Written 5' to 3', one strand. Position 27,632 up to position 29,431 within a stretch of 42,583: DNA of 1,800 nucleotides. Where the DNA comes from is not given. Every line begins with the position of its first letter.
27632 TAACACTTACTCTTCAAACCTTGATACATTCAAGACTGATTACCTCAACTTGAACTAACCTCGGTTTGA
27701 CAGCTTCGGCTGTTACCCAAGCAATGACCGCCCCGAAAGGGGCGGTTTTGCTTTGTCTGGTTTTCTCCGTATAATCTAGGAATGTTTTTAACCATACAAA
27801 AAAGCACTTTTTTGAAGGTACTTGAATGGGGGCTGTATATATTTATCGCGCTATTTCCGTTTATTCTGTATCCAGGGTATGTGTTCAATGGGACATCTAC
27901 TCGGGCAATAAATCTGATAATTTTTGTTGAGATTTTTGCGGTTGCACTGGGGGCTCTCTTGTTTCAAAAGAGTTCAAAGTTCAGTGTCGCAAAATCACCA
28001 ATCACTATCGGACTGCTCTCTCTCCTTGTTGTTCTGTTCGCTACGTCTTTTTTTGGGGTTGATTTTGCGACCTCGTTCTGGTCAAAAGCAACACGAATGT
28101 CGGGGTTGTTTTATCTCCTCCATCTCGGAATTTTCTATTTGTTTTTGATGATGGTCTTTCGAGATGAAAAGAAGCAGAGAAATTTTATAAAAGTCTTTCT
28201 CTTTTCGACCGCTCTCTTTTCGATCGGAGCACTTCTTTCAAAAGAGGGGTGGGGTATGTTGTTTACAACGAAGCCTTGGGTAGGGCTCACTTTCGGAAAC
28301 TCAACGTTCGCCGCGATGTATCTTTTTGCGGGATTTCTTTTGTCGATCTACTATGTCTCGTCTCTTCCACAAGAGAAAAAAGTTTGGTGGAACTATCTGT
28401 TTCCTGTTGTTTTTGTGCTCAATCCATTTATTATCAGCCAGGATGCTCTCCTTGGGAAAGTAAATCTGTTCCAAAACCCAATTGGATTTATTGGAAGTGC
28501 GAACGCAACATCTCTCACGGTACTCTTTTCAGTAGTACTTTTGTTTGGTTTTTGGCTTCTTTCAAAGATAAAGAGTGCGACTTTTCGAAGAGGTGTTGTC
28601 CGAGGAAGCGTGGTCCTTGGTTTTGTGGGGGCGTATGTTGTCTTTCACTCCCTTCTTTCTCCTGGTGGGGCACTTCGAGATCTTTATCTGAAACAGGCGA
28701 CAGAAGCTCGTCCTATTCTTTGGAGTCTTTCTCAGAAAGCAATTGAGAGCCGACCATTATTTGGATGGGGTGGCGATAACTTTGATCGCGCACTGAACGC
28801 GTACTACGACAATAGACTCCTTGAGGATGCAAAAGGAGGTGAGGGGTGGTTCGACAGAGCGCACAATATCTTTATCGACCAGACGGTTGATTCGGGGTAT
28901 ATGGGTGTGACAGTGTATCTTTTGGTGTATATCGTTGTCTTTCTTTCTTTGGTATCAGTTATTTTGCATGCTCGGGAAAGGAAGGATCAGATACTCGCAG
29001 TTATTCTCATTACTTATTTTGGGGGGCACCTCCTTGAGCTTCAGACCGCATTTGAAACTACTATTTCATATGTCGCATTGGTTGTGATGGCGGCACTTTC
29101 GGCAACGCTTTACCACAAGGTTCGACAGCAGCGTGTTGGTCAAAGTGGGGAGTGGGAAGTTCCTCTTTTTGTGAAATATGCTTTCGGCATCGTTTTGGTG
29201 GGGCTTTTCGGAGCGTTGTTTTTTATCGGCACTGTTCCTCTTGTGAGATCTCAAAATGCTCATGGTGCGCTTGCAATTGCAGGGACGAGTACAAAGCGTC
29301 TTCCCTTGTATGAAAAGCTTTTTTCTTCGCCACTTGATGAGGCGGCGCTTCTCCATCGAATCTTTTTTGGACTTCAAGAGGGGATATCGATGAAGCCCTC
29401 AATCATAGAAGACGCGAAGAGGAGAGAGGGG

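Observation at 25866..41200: Surface-protein gene followed by a Wzy_C/TPR protein and a complete glycan assembly locus: candidate surface-layer protein O-glycosylation system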

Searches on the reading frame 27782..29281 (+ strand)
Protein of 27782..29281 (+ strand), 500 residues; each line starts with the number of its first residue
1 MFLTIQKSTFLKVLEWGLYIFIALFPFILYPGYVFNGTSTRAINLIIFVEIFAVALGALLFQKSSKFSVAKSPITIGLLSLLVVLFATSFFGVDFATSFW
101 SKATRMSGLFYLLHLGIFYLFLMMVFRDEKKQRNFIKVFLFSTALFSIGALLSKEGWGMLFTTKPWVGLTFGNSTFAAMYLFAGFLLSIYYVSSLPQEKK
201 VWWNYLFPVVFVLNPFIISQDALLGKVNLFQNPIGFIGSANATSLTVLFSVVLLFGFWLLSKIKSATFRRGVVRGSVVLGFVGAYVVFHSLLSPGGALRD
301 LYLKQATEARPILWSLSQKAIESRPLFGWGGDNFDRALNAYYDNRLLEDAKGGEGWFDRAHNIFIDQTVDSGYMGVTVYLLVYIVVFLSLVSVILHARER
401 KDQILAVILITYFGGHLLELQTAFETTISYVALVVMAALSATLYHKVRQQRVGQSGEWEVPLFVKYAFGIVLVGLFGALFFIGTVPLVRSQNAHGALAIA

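Call 33: search_solved_structures(query=A3, max_evalue=10, show_alignments=3)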
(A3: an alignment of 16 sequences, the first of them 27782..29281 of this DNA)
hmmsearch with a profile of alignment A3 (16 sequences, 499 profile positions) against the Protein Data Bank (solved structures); distinct sequences matched with E-value up to 10: 1.
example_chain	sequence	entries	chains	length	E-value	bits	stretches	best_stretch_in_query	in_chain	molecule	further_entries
8pjw_A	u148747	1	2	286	1.1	11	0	76-107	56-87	SAKe6FE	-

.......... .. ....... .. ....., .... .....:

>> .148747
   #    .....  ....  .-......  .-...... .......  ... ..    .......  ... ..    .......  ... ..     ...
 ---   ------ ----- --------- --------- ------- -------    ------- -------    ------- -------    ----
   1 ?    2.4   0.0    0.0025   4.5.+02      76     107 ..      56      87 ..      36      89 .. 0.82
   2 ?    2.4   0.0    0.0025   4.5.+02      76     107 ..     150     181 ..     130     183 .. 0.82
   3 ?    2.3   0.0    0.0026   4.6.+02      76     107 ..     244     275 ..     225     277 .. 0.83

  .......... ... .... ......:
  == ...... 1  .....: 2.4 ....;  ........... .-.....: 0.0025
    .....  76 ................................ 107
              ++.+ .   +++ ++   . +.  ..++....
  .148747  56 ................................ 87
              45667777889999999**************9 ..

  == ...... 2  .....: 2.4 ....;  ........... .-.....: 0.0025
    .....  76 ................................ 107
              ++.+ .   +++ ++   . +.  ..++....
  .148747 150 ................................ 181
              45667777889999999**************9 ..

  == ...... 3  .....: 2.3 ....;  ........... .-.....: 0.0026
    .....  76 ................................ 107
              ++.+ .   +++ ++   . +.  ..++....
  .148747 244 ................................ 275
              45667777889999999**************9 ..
